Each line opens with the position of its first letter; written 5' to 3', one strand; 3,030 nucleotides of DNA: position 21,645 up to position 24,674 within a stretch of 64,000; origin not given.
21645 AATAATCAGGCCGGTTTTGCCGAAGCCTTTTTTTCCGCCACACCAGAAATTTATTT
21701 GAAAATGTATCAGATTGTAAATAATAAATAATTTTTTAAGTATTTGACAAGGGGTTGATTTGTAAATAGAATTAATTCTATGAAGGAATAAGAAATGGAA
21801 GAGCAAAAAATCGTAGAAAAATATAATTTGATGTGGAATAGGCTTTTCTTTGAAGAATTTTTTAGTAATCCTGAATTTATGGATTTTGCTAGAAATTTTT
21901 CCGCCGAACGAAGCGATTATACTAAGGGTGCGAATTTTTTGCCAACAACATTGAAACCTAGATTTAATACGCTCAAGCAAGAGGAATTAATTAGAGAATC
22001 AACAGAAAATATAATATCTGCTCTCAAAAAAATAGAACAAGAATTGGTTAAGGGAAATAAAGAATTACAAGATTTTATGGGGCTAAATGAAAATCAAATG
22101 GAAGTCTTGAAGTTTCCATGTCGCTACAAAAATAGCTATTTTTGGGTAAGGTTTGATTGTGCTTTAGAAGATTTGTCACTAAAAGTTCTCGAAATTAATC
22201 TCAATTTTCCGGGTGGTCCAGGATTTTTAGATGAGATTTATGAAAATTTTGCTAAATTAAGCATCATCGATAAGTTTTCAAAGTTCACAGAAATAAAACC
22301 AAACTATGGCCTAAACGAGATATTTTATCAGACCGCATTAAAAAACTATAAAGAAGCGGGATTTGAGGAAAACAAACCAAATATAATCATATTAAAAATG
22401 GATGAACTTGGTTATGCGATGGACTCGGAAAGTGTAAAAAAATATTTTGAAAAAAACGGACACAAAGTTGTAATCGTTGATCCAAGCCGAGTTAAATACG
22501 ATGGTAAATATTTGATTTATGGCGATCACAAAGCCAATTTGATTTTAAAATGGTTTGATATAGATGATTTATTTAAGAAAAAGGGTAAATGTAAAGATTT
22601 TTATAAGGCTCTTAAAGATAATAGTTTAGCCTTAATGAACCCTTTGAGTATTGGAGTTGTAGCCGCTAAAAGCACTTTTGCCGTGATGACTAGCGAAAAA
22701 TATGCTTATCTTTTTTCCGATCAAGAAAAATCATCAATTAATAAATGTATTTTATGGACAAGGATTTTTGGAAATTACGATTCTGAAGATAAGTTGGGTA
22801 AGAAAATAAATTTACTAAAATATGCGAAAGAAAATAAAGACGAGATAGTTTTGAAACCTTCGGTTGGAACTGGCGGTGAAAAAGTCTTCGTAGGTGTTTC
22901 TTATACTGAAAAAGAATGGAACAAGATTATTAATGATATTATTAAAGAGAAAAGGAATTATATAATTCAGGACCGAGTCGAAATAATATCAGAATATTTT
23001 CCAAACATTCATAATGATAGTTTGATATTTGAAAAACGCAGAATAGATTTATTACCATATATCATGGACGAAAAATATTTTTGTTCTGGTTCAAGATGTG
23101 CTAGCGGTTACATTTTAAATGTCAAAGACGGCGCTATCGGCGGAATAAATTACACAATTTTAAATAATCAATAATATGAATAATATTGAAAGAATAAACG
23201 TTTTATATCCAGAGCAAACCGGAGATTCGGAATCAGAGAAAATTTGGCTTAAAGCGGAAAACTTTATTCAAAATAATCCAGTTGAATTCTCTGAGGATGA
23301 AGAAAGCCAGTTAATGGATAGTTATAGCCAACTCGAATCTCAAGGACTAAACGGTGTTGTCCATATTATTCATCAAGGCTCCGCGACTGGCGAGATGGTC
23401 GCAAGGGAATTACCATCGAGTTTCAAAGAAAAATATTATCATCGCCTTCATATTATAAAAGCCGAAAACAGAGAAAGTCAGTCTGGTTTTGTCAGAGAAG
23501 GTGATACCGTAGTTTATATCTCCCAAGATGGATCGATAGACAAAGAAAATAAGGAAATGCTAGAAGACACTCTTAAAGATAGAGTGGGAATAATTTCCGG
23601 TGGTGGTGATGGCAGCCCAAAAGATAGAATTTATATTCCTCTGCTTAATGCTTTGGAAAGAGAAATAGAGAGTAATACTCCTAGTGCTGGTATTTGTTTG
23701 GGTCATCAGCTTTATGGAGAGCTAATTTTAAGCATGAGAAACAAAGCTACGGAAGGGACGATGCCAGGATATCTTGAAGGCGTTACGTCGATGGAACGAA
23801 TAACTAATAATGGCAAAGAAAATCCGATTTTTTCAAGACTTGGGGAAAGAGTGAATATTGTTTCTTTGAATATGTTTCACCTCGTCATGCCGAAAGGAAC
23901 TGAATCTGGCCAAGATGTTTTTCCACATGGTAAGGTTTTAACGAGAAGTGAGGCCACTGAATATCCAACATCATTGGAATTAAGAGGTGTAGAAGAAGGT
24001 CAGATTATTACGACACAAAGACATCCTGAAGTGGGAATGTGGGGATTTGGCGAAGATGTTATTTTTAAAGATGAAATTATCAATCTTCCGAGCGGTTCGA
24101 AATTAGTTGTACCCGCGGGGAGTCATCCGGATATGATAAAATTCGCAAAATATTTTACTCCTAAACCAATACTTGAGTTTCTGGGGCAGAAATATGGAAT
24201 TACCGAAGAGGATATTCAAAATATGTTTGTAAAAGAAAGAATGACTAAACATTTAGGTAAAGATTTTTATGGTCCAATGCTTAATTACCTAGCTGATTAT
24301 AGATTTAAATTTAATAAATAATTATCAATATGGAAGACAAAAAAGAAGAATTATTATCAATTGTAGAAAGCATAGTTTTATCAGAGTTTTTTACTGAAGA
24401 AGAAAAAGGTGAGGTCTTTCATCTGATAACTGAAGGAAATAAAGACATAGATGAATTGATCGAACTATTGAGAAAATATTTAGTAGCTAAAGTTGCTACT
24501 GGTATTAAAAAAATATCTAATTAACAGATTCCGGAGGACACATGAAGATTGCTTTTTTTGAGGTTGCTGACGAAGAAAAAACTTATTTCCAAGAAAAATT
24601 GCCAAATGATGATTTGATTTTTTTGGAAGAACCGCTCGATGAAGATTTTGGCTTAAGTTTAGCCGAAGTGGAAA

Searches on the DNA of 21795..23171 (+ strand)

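Call 95: search_rna_families(sources=[L001, L003, L012, L016, L022, L017, L019, L015, L023], threshold=gathering)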
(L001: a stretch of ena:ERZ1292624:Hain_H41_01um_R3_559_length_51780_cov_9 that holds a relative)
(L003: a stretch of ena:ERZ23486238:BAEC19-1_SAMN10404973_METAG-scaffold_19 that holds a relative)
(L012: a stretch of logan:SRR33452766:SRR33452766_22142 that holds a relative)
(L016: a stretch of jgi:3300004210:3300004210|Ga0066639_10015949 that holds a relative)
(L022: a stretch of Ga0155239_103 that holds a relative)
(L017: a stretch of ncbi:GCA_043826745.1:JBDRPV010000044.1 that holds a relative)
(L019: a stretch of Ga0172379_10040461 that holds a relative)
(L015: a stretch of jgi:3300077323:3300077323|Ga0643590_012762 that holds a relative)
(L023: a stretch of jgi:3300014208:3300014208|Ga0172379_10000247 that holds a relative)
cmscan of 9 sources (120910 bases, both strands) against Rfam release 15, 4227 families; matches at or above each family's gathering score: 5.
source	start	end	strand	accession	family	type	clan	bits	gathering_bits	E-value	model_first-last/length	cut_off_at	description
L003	17735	18253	+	RF00010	RNaseP_bact_a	Gene; ribozyme;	CL00002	176.1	100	6.5e-55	1-367/367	no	Bacterial RNase P class A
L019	1052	1124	+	RF00005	tRNA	Gene; tRNA;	CL00001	70.4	29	4.7e-13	1-71/71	no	tRNA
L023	9181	9252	+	RF00005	tRNA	Gene; tRNA;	CL00001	63.8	29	3.1e-11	1-71/71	no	tRNA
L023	13408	13481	+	RF00005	tRNA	Gene; tRNA;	CL00001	58.3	29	9.9e-10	1-71/71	no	tRNA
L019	225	309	-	RF00005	tRNA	Gene; tRNA;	CL00001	57.3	29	1.8e-09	1-71/71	no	tRNA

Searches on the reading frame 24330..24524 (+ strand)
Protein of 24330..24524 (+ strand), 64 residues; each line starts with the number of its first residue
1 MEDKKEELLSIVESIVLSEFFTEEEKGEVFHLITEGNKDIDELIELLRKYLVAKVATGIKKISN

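Call 4: search_protein_families(library=pfam, proteins=[window:24330-24524:+], max_evalue=0.01)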
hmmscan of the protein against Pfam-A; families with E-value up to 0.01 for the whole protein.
window:24330-24524:+ (64 aa): 0 families

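Call 5: search_protein_families(library=ncbifam, proteins=[window:24330-24524:+], max_evalue=0.01)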
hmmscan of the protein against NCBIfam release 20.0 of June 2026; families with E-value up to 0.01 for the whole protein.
window:24330-24524:+ (64 aa): 0 families

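Call 88: search_protein_families(library=padloc, proteins=[window:24330-24524:+], max_evalue=0.001)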
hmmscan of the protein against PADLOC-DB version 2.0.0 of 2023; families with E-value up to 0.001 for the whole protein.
window:24330-24524:+ (64 aa): 0 families

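Call 89: search_solved_structures(query=A6, max_evalue=10)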
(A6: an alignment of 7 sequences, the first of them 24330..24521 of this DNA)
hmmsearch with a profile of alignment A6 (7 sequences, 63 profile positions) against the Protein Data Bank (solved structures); distinct sequences matched with E-value up to 10: 3.
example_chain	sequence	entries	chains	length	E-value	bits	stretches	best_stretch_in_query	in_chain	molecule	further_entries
1uf9_A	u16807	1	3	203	0.92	13.1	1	19-51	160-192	TT1252 protein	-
9hjt_F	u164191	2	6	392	1.3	12.6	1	11-39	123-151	Selenide, water dikinase 1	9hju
3fd5_A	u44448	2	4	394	1.3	12.6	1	11-39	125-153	Selenide, water dikinase 1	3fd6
